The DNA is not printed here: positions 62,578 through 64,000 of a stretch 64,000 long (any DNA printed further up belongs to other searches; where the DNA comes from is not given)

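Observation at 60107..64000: Methanethiol oxidase module: mtoX - SCO1/senC - mauG-like di-heme peroxidase - tlpA-like thioredoxin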

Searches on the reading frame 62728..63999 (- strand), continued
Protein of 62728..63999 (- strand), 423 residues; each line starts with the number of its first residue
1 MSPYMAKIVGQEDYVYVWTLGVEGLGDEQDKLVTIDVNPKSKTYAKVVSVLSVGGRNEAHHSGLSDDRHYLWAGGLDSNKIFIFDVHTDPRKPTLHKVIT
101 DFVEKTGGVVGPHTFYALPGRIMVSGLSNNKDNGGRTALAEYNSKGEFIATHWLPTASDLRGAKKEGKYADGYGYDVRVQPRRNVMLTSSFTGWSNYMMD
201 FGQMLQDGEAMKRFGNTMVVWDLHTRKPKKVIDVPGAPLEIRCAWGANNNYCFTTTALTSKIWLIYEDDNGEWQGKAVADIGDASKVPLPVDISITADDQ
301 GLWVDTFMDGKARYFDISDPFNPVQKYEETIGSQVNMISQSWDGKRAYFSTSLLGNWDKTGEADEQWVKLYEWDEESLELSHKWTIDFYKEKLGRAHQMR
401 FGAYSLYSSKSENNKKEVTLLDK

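Call 26: search_protein_families(library=pfam, proteins=[L003:222-821:+, L003:865-1410:+, L003:1388-2986:-, L003:3084-4508:+, L003:4515-6326:+, L003:6310-7209:+, L003:7214-8038:+, L003:8108-8452:+, L003:8495-9166:+, L003:9170-9772:-], max_evalue=0.0001)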
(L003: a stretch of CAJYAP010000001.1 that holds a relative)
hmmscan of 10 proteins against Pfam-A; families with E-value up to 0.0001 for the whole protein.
L003:222-821:+ (199 aa): 4 families
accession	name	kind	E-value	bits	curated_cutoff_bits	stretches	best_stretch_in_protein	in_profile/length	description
PF21176.3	RecR_HhH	-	1.2e-20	73.5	27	1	8-51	1-44/45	RecR, helix-hairpin-helix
PF13662.12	Toprim_4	-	7.9e-19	68.1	25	1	82-172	2-85/85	Toprim domain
PF21175.2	RecR_C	-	9.3e-10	38.2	22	1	174-197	1-24/24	RecR, C-terminal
PF01751.28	Toprim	-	1.3e-06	29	23.1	1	83-158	2-77/96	Toprim domain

L003:865-1410:+ (181 aa): 1 family
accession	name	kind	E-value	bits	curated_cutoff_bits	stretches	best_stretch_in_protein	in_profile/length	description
PF00929.31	RNase_T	-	1.2e-28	101.1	24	1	9-168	1-163/164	Exonuclease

L003:1388-2986:- (532 aa): 4 families
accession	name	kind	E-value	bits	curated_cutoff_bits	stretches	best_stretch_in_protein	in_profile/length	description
PF00890.30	FAD_binding_2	-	4.6e-90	303.2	20.4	1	2-380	3-414/414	FAD binding domain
PF02910.25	Succ_DH_flav_C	-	1.1e-14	54.9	20.8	1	428-512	2-92/130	Fumarate reductase flavoprotein C-term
PF07992.20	Pyr_redox_2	-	3.1e-07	30.5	26.1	0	2-132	4-58/291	Pyridine nucleotide-disulphide oxidoreductase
PF03486.20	HI0933_like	-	3.2e-06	27.2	50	1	3-364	5-219/244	HI0933-like protein Rossmann domain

L003:3084-4508:+ (474 aa): 6 families
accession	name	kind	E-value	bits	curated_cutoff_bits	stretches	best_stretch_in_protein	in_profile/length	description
PF13365.12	Trypsin_2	-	4.4e-37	128.4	27.6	1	96-229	1-144/144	Trypsin-like peptidase domain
PF13180.12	PDZ_2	-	5e-26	91.2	27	2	270-359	3-80/80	PDZ domain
PF00089.32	Trypsin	-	7.1e-18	65.7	20.6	1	93-253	24-217/220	Trypsin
PF00595.29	PDZ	-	4.4e-13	49.9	23.2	2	264-346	7-80/81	PDZ domain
PF17820.7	PDZ_6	-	1e-12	48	27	1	295-325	2-31/54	PDZ domain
PF12812.13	PDZ_1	-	1.2e-07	32.1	28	1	382-450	9-76/78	PDZ-like domain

L003:4515-6326:+ (603 aa): 6 families
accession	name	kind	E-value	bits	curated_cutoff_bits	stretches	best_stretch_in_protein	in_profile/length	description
PF00009.33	GTP_EFTU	-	5.4e-53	179.8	26.5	1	9-187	3-188/188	Elongation factor Tu GTP binding domain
PF06421.17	LepA_C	-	9.9e-46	154.7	29.7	1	492-598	1-107/107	GTP-binding protein LepA C-terminus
PF00679.30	EFG_C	-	2e-21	76.2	27.9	1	404-490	2-88/89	Elongation factor G C-terminus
PF00071.28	Ras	-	9.9e-07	28.9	21.6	1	56-185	29-160/162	Ras family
PF03144.31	GTP_EFTU_D2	-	7.6e-06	26.7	30.3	1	210-279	1-72/73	Elongation factor Tu domain 2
PF14492.12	EFG_III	-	7.8e-05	23.1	27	0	299-369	5-72/75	Elongation Factor G, domain III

L003:6310-7209:+ (299 aa): 2 families
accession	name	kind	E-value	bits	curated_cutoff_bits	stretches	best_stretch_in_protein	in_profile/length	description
PF12706.13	Lactamase_B_2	-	4.7e-14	52.9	27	1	70-254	25-199/200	Beta-lactamase superfamily domain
PF00753.33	Lactamase_B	-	9.2e-08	32.7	22.7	1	43-97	7-65/196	Metallo-beta-lactamase superfamily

L003:7214-8038:+ (274 aa): 1 family
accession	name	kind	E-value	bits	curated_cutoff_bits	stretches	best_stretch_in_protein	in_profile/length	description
PF00809.28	Pterin_bind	-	9.3e-83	278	25.5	1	13-256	1-244/244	Pterin binding enzyme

L003:8108-8452:+ (114 aa): 1 family
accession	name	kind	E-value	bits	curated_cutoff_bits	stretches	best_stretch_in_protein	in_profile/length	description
PF01329.24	Pterin_4a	-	6.6e-25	87.5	26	1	20-112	3-91/91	Pterin 4 alpha carbinolamine dehydratase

L003:8495-9166:+ (223 aa): 1 family
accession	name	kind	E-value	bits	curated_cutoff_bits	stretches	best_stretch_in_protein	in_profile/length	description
PF03741.22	TerC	-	8.4e-48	162.9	27.8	1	15-185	2-176/178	Integral membrane protein TerC family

L003:9170-9772:- (200 aa): 3 families
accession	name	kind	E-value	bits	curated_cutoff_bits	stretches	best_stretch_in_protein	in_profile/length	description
PF02630.20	SCO1-SenC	-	1.8e-42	144.9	22.8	1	36-168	1-133/134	SCO1/SenC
PF00578.27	AhpC-TSA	-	3.3e-06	27.5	26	1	38-171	7-123/124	AhpC/TSA family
PF13905.12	Thioredoxin_8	-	4.7e-05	24.1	27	0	56-169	2-94/94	Thioredoxin-like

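Call 41: search_protein_families(library=ncbifam, proteins=[L003:9170-9772:-, L011:13149-13670:+, L011:13737-14315:+], max_evalue=0.001)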
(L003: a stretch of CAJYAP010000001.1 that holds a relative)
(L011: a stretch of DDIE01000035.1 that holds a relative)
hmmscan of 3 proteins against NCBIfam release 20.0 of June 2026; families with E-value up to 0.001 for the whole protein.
L003:9170-9772:- (200 aa): 0 families

L011:13149-13670:+ (173 aa): 7 families
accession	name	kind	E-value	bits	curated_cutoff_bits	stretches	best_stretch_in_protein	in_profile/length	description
NF002854.0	PRK03147.1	subfamily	2.9e-22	79.4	170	1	23-163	34-172/176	thiol-disulfide oxidoreductase ResA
NF047696.1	ThlDiSintTplARhiz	equivalog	6.5e-14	52.2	230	1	35-92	81-137/219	thiol:disulfide interchange protein TlpA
TIGR00385.1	dsbE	subfamily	3.3e-11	43.1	123.15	1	49-148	61-157/173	DsbE family thiol:disulfide interchange protein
NF041202.1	StoA_CxxC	exception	9.9e-11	41.8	210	1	8-147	10-150/163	endospore biogenesis thiol-disulfide oxidoreductase StoA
NF041054.1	WAxxUGC_long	equivalog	4.5e-10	39.3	300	1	28-141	81-194/354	ResA-like WAxxUGC motif-containing protein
NF011941.0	PRK15412.1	equivalog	1.4e-08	34.4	359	1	50-152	67-169/185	thiol:disulfide interchange protein DsbE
NF006960.0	PRK09437.1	equivalog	0.00018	21.5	140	1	29-120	8-98/156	thioredoxin-dependent thiol peroxidase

L011:13737-14315:+ (192 aa): 12 families
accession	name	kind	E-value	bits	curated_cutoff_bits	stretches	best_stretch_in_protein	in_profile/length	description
NF002854.0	PRK03147.1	subfamily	5.9e-33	114.2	170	1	11-176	12-173/176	thiol-disulfide oxidoreductase ResA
NF047696.1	ThlDiSintTplARhiz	equivalog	1e-22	81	230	1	44-177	79-217/219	thiol:disulfide interchange protein TlpA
NF041202.1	StoA_CxxC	exception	2.1e-17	63.5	210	1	16-159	8-150/163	endospore biogenesis thiol-disulfide oxidoreductase StoA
TIGR00385.1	dsbE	subfamily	9.9e-16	57.8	123.15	1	29-162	28-159/173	DsbE family thiol:disulfide interchange protein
NF041054.1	WAxxUGC_long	equivalog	1.1e-11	44.7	300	1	35-160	77-201/354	ResA-like WAxxUGC motif-containing protein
NF011941.0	PRK15412.1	equivalog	9e-09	35.1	359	1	60-177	66-177/185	thiol:disulfide interchange protein DsbE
TIGR01068.1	thioredoxin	equivalog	7.7e-08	32.4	96.8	1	62-90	14-42/101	thioredoxin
NF006960.0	PRK09437.1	equivalog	7.4e-07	29.2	140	1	41-134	9-100/156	thioredoxin-dependent thiol peroxidase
NF010625.0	PRK14018.1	equivalog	4.3e-06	25.5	522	1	15-104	9-96/521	bifunctional peptide-methionine (S)-S-oxide reductase MsrA/peptide-methionine (R)-S-oxide reductase MsrB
NF053650.1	PerredPrxQDein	equivalog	1.3e-05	25.2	260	1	44-132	3-88/148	thioredoxin-dependent peroxiredoxin PrxQ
NF008229.0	PRK10996.1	equivalog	0.00092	19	125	0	62-88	52-78/141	thioredoxin TrxC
TIGR02661.1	MauD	equivalog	0.00097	18.6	188.6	0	42-160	52-166/189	methylamine dehydrogenase accessory protein MauD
